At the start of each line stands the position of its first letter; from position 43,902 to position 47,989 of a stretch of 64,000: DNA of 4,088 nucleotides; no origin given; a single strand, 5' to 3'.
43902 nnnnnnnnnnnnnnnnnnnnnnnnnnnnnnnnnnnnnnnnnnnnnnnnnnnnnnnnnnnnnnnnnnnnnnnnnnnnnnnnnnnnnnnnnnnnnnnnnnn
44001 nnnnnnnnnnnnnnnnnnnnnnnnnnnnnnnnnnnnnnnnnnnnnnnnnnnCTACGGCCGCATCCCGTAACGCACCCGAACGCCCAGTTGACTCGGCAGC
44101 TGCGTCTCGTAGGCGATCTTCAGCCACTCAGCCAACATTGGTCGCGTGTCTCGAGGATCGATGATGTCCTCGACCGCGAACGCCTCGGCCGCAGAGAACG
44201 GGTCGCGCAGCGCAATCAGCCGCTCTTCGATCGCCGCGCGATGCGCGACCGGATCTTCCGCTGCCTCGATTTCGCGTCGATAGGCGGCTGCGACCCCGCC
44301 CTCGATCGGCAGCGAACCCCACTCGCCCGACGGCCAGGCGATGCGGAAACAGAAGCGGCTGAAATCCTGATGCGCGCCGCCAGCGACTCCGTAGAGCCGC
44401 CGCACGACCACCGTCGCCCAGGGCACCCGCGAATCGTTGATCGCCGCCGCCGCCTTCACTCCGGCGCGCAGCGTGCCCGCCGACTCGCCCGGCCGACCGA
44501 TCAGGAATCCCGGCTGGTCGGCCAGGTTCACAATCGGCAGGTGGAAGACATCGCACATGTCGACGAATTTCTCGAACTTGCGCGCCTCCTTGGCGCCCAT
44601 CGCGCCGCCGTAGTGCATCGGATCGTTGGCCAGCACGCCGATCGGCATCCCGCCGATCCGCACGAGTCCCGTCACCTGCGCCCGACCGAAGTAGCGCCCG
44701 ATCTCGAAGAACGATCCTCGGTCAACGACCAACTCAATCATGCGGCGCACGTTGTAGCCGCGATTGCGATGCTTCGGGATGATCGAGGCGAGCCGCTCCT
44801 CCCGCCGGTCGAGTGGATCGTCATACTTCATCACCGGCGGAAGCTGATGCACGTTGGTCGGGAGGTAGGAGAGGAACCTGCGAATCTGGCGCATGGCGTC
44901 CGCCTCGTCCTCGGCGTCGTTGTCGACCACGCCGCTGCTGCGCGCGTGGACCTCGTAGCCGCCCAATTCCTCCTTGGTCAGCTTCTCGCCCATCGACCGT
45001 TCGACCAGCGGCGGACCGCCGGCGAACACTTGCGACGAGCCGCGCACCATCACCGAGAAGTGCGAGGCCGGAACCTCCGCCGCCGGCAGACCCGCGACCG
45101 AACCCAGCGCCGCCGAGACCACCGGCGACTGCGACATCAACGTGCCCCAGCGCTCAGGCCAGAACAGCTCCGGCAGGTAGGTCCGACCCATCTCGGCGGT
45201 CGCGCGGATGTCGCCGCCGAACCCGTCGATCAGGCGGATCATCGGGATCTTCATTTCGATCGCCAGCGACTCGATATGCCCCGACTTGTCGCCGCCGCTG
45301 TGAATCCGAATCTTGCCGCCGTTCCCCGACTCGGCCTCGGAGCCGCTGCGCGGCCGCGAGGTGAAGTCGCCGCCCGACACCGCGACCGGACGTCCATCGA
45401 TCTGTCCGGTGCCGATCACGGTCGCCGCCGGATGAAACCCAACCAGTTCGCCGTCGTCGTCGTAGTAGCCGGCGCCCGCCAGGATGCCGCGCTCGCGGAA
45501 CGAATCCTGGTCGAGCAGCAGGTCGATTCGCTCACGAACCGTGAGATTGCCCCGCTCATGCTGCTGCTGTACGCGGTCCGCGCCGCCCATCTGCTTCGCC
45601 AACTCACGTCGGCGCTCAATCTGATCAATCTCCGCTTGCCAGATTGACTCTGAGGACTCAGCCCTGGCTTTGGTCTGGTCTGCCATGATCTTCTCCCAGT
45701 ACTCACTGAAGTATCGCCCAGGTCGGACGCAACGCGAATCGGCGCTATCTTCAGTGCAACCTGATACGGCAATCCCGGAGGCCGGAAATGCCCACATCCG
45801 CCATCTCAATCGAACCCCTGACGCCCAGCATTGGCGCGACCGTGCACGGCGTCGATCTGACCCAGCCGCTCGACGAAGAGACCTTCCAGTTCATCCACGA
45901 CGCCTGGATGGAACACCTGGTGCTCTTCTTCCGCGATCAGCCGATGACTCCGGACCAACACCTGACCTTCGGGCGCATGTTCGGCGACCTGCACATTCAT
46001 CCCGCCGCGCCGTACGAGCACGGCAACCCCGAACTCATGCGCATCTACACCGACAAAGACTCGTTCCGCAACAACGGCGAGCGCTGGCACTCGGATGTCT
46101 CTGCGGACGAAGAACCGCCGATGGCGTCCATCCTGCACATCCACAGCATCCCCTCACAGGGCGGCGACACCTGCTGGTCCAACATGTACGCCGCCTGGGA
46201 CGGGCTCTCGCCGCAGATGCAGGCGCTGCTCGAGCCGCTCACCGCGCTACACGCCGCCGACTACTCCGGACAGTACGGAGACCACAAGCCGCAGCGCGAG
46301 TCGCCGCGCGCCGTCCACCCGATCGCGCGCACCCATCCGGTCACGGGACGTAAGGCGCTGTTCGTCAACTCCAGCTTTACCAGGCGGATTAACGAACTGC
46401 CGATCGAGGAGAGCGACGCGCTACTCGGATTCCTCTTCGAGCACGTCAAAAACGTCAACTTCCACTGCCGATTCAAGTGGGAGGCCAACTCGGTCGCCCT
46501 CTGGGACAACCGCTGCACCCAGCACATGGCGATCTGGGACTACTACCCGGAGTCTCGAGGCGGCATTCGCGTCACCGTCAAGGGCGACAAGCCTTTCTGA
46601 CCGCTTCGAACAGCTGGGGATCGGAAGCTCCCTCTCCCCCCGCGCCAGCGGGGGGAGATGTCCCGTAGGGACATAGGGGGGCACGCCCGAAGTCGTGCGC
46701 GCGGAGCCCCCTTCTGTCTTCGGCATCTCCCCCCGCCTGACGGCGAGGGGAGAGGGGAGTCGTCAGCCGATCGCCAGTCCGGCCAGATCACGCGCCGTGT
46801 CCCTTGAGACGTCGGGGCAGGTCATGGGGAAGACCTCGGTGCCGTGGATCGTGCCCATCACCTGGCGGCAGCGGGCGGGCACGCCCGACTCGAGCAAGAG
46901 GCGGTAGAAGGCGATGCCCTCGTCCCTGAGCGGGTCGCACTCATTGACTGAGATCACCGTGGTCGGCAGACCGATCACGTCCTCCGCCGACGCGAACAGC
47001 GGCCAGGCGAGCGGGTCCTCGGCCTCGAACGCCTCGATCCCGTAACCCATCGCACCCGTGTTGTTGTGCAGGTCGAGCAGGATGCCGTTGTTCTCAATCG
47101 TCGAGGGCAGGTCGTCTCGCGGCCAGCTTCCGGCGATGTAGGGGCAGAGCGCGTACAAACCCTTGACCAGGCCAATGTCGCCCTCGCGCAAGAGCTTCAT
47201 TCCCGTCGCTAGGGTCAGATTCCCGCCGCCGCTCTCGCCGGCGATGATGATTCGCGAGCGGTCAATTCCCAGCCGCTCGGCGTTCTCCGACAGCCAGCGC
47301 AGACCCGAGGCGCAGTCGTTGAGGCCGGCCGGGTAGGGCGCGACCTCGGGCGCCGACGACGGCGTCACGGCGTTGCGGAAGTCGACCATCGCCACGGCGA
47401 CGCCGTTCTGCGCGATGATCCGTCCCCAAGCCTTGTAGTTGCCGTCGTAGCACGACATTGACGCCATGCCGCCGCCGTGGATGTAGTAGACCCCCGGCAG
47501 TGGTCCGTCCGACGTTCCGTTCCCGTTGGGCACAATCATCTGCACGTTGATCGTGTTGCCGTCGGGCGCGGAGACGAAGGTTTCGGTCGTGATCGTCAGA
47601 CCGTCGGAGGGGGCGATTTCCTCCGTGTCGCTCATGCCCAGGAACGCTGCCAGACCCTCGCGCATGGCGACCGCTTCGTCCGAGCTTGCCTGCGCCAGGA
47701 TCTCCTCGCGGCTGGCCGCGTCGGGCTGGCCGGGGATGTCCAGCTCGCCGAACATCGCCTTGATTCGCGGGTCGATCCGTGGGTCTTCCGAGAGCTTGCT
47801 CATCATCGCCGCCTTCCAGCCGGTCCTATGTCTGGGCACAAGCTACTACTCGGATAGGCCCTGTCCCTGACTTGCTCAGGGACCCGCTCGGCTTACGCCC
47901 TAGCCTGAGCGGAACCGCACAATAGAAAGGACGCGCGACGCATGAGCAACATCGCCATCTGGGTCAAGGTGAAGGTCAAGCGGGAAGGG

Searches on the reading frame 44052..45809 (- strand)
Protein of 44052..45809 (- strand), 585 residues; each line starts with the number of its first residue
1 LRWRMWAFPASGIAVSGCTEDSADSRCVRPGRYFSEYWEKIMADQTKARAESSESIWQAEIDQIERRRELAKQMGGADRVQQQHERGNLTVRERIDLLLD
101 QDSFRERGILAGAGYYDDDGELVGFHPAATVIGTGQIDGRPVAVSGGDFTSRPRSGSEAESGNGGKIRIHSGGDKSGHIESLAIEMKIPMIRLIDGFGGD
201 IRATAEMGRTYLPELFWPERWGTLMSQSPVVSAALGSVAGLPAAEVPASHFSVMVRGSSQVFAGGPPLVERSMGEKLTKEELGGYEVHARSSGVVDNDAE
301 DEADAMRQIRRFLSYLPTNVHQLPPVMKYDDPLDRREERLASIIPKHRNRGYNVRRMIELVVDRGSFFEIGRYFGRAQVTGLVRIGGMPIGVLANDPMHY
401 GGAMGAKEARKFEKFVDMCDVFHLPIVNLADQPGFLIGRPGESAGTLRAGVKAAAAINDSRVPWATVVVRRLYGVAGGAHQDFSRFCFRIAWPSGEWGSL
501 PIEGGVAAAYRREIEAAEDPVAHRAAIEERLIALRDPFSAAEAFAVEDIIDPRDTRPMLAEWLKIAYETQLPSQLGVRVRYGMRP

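Call 36: search_protein_families(library=pfam, proteins=[window:44052-45809:-], max_evalue=0.00001)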
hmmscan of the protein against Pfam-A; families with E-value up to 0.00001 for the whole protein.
window:44052-45809:- (585 aa): 1 family
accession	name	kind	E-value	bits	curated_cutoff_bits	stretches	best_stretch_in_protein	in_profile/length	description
PF01039.27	Carboxyl_trans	-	3.4e-83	280.4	22.3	1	82-569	1-481/493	Carboxyl transferase domain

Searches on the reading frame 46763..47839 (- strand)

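Call 36: search_protein_families(library=pfam, proteins=[window:46763-47839:-], max_evalue=0.00001)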
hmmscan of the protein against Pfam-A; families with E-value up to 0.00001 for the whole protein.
window:46763-47839:- (358 aa): 3 families
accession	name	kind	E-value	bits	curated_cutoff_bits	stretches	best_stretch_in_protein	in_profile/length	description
PF07859.19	Abhydrolase_3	-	2.4e-33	116.1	25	1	117-333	1-207/210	alpha/beta hydrolase fold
PF20434.5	BD-FAE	-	3.2e-16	59.9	26.8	1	110-215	9-109/215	BD-FAE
PF00135.34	COesterase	-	1.8e-08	34.2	27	1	100-208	89-196/515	Carboxylesterase family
